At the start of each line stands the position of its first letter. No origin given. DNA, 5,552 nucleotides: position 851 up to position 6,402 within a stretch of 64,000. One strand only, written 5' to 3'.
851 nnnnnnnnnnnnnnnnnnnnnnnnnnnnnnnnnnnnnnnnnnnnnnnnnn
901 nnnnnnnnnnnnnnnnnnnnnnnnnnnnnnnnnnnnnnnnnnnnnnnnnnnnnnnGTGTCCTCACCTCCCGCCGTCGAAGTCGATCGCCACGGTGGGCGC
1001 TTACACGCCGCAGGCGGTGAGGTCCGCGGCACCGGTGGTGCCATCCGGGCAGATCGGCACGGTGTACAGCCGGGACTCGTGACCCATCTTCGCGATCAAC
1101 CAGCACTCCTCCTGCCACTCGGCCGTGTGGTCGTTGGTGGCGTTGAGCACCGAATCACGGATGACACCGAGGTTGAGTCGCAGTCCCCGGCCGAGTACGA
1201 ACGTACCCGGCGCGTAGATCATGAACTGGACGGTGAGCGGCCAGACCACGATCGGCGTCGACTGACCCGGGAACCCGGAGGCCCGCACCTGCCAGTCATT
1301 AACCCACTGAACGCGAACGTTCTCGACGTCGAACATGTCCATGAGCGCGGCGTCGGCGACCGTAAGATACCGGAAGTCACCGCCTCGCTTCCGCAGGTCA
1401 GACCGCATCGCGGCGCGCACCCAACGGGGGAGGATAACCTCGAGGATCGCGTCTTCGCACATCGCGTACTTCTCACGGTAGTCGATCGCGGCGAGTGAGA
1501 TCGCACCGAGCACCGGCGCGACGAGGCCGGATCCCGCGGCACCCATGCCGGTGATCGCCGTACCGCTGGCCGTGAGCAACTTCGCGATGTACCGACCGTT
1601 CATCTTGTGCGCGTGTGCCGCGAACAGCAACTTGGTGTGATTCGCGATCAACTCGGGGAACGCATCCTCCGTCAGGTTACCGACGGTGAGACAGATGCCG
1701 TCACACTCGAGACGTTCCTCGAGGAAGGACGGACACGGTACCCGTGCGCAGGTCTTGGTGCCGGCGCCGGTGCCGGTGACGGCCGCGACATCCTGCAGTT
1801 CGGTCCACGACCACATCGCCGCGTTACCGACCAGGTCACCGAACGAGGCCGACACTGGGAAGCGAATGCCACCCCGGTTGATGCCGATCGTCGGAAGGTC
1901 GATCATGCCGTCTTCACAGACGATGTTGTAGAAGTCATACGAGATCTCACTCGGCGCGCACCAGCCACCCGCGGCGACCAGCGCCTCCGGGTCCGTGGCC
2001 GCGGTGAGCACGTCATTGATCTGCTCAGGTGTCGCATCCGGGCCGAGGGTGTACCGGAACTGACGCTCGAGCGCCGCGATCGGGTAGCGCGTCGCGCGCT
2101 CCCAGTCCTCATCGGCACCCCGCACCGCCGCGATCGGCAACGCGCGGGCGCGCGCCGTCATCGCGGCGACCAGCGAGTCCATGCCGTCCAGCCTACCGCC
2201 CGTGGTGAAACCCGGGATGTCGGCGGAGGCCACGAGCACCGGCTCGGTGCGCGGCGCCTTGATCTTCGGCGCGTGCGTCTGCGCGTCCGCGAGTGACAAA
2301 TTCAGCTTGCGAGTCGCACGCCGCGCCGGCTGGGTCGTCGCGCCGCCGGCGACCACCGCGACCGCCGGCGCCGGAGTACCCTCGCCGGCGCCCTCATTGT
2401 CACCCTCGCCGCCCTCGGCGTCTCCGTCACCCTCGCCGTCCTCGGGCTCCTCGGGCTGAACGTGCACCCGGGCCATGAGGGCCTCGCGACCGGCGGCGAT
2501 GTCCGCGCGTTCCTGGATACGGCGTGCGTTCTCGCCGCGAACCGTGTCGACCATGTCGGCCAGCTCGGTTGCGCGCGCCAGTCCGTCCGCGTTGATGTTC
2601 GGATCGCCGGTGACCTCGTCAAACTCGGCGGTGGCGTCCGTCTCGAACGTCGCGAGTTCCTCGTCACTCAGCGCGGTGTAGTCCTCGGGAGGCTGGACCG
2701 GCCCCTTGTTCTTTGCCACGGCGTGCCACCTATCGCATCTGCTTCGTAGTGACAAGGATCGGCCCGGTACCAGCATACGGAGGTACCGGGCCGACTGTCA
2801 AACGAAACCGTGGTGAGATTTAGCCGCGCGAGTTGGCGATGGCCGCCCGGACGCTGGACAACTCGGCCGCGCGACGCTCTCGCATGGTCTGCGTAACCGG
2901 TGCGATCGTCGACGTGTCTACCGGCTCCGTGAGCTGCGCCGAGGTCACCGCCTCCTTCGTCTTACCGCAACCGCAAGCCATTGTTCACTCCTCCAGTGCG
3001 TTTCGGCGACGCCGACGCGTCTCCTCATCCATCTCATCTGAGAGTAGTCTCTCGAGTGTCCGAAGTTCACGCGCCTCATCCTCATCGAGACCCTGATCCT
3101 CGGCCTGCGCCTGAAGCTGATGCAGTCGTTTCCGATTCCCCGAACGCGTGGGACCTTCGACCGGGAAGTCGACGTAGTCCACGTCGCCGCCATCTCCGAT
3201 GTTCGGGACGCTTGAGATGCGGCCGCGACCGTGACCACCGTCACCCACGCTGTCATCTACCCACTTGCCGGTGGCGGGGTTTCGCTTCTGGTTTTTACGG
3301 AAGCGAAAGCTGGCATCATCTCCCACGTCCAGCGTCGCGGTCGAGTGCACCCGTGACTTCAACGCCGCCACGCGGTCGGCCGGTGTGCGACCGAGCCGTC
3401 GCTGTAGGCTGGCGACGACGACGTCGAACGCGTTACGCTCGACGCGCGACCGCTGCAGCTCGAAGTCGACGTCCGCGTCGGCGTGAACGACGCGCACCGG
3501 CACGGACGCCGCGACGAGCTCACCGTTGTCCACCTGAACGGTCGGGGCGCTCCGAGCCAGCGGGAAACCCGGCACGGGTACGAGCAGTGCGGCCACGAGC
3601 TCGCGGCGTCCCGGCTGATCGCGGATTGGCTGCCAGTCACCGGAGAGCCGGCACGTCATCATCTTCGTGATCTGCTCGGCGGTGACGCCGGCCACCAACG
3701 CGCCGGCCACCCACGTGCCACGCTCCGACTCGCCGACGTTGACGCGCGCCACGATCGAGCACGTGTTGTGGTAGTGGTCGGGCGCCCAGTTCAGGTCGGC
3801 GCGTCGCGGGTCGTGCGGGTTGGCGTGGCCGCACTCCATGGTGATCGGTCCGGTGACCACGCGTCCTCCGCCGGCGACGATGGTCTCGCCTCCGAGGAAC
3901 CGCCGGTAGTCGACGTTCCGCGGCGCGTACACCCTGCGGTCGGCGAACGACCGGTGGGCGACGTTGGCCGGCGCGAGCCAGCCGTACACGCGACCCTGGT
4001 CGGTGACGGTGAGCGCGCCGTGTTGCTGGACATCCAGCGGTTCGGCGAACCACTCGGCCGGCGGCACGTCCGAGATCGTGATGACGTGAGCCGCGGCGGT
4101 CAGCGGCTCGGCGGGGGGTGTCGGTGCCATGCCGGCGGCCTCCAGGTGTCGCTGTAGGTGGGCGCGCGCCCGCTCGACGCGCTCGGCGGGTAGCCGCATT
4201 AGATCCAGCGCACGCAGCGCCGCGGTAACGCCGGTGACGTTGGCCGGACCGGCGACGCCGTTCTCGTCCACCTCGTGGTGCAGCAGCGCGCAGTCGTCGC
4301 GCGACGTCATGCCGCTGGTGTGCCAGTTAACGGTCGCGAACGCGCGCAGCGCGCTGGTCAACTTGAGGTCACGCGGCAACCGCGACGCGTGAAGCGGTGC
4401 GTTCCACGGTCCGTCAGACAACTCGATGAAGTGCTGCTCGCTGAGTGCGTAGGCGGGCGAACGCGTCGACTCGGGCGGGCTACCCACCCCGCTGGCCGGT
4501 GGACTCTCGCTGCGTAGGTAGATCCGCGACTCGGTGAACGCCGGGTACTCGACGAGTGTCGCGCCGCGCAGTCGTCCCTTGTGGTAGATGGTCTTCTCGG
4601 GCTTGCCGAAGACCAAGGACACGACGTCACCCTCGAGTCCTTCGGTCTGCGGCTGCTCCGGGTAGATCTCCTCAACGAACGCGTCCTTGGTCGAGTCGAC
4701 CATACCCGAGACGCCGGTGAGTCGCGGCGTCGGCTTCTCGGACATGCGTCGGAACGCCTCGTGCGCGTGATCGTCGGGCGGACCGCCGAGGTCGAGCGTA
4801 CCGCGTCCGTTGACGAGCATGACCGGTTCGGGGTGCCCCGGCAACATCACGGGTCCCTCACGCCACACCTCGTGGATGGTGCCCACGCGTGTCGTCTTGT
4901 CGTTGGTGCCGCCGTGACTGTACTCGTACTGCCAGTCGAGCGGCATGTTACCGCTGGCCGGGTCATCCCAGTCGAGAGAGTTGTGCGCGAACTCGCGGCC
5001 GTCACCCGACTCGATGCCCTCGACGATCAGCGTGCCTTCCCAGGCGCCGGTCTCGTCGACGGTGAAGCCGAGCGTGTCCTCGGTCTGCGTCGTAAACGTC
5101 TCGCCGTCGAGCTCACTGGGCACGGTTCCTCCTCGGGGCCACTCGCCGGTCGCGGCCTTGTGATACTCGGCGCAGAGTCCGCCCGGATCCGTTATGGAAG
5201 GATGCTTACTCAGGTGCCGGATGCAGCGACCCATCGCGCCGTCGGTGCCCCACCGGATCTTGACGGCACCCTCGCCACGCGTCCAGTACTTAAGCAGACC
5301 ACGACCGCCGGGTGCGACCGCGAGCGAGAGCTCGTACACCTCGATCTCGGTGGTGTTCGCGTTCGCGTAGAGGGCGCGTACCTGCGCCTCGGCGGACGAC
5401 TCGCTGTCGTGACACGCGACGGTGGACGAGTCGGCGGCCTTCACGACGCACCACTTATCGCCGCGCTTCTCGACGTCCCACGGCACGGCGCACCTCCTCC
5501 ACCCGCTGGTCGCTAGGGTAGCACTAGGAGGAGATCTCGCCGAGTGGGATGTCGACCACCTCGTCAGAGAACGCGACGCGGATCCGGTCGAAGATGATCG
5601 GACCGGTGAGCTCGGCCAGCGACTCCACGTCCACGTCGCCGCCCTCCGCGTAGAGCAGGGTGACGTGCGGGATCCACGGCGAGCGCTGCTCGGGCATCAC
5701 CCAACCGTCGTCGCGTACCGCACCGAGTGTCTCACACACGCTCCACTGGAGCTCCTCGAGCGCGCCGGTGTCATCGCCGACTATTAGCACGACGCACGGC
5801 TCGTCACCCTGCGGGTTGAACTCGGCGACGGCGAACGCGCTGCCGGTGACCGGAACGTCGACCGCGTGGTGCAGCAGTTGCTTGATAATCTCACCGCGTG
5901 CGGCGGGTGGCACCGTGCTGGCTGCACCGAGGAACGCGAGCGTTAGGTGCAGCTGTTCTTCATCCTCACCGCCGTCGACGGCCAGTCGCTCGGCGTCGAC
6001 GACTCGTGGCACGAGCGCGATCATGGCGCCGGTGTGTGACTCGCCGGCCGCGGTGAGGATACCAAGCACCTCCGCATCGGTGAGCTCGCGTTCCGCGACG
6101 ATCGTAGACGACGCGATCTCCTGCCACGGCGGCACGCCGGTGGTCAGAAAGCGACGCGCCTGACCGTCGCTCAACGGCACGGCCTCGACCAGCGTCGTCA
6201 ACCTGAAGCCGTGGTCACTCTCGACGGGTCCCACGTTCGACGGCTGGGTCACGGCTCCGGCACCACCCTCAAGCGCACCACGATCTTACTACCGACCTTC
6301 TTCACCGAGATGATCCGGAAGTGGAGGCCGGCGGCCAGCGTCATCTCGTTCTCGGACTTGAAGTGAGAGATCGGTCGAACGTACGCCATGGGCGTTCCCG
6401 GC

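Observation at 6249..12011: Giant 1,920-aa MuF head protein carrying two ADP-ribosyltransferase domains, a kinase-like domain and a Nudix domain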

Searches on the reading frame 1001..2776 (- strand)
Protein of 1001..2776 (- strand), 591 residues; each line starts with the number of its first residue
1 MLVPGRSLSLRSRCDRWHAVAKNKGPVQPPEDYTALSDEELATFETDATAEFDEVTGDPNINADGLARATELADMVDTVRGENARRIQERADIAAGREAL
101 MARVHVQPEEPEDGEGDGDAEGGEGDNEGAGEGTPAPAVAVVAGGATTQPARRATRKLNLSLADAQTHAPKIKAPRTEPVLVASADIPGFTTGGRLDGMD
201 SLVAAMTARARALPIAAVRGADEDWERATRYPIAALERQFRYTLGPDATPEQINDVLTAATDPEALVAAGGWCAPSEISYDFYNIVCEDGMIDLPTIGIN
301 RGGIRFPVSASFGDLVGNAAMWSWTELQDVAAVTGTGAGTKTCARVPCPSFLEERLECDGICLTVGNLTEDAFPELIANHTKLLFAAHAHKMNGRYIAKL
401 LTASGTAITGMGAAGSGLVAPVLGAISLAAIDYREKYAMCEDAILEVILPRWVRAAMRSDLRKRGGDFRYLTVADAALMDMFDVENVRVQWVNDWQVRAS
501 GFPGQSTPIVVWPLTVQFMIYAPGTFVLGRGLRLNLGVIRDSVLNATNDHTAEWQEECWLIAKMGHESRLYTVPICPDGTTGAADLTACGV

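Call 6: search_protein_families(library=pfam, proteins=[window:1001-2776:-], max_evalue=1)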
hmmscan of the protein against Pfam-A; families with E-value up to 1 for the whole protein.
window:1001-2776:- (591 aa): 0 families

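Call 7: search_protein_families(library=phrogs, proteins=[window:1001-2776:-], max_evalue=0.01)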
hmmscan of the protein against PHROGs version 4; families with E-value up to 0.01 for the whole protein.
window:1001-2776:- (591 aa): 2 families
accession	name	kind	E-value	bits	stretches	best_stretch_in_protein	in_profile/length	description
phrog_777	-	head and packaging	1.8e-133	447.8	1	29-589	6-577/580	major head protein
phrog_20604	-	head and packaging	1.7e-06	29.2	1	266-309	3-47/76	virion structural protein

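Call 32: search_dna_similar(query=window:1001-2776:-, collection=phages, mode=protein, max_rows=12)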
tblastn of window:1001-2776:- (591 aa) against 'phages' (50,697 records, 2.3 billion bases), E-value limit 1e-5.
Records with a match: 877; places in all: 877; records where one place covers at least 80% of the query: 12.
Best place of each record, by identity: <60% 877.
By first word of the organism name: Mycobacterium 496; Gordonia 198; Microbacterium 131; Arthrobacter 18; Streptomyces 17; Rhodococcus 3; Curtobacterium 2; Mycolicibacterium 2; Actinoplanes 2; Tsukamurella 2; and 6 more.
By host as written in the record: Mycobacterium smegmatis mc2 155 348; Gordonia terrae 3612 155; Mycobacterium smegmatis mc#155 83; Microbacterium foliorum NRRL B-24224 58; Microbacterium foliorum NRRL B-24224 SEA 29; Microbacterium paraoxydans NWU1 27; Gordonia terrae CAG3 16; - 12; and 54 more.
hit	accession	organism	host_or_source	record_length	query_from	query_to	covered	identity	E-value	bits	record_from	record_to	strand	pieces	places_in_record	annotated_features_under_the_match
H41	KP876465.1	Streptomyces phage YDN12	Streptomyces griseus subsp. griseus ...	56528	30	583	94%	32.2%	7e-43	171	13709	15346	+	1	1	major capsid hexamer protein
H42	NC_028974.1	Streptomyces phage YDN12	Streptomyces griseus subsp. griseus ...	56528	30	583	94%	32.2%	7e-43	171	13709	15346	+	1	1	major head protein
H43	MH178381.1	Streptomyces phage BayC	Streptomyces griseus ATCC 10137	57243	30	583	94%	32.0%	3e-43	172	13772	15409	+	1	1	13: major capsid hexamer protein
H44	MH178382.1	Streptomyces phage Salete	Streptomyces griseus ATCC 10137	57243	30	583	94%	32.0%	3e-43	172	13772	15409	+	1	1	13: major capsid hexamer protein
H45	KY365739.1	Streptomyces phage BabyGotBac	Streptomyces griseus ATCC 10137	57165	30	583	94%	32.0%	3e-43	172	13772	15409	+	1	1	major capsid hexamer protein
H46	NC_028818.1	Streptomyces phage TP1604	Streptomyces griseus subsp. griseus ...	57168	30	583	94%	32.0%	3e-43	172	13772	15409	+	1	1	major head protein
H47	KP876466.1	Streptomyces phage TP1604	Streptomyces griseus subsp. griseus ...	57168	30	583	94%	32.0%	3e-43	172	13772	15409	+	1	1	major capsid hexamer protein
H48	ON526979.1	Streptomyces phage Asis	Streptomyces griseus ATCC 10137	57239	30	583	94%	32.0%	3e-43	172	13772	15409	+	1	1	13: major capsid protein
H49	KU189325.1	Streptomyces phage Maih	Streptomyces griseus subsp. griseus ...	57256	30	583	94%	32.0%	7e-43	171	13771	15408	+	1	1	major capsid hexamer protein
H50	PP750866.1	Streptomyces phage Geonosis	Streptomyces griseus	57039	30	583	94%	31.2%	5e-43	172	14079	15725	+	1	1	major head protein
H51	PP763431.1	Microbacterium phage Merry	Microbacterium sp.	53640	27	586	95%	29.5%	6e-50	192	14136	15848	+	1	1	major head protein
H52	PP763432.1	Microbacterium phage Sunny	Microbacterium sp.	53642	27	586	95%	29.5%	6e-50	192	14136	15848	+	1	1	major head protein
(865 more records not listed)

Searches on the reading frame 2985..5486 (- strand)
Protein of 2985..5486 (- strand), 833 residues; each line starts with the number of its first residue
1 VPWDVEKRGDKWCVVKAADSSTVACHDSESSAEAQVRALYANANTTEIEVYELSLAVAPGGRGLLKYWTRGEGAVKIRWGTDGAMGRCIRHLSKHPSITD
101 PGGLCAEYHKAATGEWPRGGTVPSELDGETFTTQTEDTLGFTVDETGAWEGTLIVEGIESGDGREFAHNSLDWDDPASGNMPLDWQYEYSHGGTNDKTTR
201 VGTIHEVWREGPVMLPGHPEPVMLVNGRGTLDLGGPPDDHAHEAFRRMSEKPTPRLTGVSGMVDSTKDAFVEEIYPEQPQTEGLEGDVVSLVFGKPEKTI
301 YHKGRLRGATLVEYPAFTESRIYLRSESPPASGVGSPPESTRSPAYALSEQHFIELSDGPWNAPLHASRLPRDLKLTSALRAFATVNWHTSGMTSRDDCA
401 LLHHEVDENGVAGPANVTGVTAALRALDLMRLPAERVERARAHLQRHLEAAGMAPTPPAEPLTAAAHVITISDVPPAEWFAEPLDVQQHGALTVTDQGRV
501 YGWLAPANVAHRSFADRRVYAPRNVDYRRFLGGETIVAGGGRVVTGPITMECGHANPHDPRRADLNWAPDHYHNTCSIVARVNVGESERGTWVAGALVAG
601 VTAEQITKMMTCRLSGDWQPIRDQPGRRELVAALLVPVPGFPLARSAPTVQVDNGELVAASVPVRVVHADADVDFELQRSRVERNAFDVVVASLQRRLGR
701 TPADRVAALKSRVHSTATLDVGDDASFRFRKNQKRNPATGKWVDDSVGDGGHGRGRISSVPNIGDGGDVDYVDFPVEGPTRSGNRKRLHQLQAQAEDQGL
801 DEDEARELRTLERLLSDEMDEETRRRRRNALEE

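Call 6: search_protein_families(library=pfam, proteins=[window:2985-5486:-], max_evalue=1)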
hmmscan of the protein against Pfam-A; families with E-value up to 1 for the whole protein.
window:2985-5486:- (833 aa): 0 families

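Call 7: search_protein_families(library=phrogs, proteins=[window:2985-5486:-], max_evalue=0.01)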
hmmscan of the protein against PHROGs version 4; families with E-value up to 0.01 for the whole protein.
window:2985-5486:- (833 aa): 8 families
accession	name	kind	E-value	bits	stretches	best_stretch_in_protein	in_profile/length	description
phrog_859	-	head and packaging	2e-57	196.3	1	139-710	371-777/807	portal protein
phrog_21470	-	unknown function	1.3e-48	167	1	142-697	18-436/500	-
phrog_18402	-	head and packaging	2.5e-26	93.4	1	477-662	19-193/861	head maturation protease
phrog_29860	-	head and packaging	5.8e-25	89.2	1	480-751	21-275/405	virion structural protein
phrog_6439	-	unknown function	4.8e-21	75.6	1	61-117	15-72/82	-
phrog_21406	-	unknown function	3.8e-17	62.1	2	481-644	617-777/1668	-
phrog_3684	-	unknown function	2.7e-05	25.2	1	5-47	147-189/262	-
phrog_25770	-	unknown function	0.0015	19.5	1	553-626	17-96/160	-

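Call 52: search_protein_families(library=ncbifam, proteins=[window:2985-5486:-], max_evalue=0.01)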
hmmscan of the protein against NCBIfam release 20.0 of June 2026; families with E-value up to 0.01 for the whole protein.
window:2985-5486:- (833 aa): 0 families

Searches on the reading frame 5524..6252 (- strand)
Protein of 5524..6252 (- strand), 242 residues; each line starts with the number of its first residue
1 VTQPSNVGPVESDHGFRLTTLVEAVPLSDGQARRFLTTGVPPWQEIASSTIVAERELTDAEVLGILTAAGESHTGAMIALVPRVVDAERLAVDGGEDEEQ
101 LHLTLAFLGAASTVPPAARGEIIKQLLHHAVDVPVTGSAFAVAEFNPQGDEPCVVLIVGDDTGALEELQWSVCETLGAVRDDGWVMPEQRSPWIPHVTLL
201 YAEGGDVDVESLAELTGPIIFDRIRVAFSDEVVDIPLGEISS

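Call 6: search_protein_families(library=pfam, proteins=[window:5524-6252:-], max_evalue=1)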
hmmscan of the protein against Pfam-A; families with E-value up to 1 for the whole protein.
window:5524-6252:- (242 aa): 2 families
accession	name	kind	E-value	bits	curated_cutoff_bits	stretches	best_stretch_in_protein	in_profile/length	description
PF13563.12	2_5_RNA_ligase2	-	3.7e-06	27.5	27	1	96-204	21-118/152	2'-5' RNA ligase superfamily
PF02834.22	LigT_PEase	-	0.0049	17.5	23.3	1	97-117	31-48/87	LigT like Phosphoesterase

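Call 7: search_protein_families(library=phrogs, proteins=[window:5524-6252:-], max_evalue=0.01)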
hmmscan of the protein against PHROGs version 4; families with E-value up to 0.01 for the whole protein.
window:5524-6252:- (242 aa): 4 families
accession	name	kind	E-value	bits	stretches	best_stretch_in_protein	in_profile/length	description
phrog_2659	-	DNA, RNA and nucleotide metabolism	2.1e-27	96.5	1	60-240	714-885/891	RNA ligase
phrog_18402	-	head and packaging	2.1e-25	90.3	1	23-240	353-559/861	head maturation protease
phrog_14859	-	DNA, RNA and nucleotide metabolism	1.6e-05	25.1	1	72-201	55-181/373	RNA ligase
phrog_24711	-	unknown function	0.0013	18.4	1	98-211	25-135/532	-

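Call 51: search_solved_structures(query=window:5524-6252:-, max_evalue=10, show_alignments=2)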
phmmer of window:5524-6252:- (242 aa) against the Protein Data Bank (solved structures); distinct sequences matched with E-value up to 10: 0.

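Call 52: search_protein_families(library=ncbifam, proteins=[window:5524-6252:-], max_evalue=0.01)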
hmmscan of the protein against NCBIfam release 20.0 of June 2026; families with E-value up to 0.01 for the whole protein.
window:5524-6252:- (242 aa): 1 family
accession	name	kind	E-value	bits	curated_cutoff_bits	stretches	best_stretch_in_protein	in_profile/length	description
TIGR02258.1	2_5_ligase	equivalog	2.1e-05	24.5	65.7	1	97-206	35-134/180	RNA 2',3'-cyclic phosphodiesterase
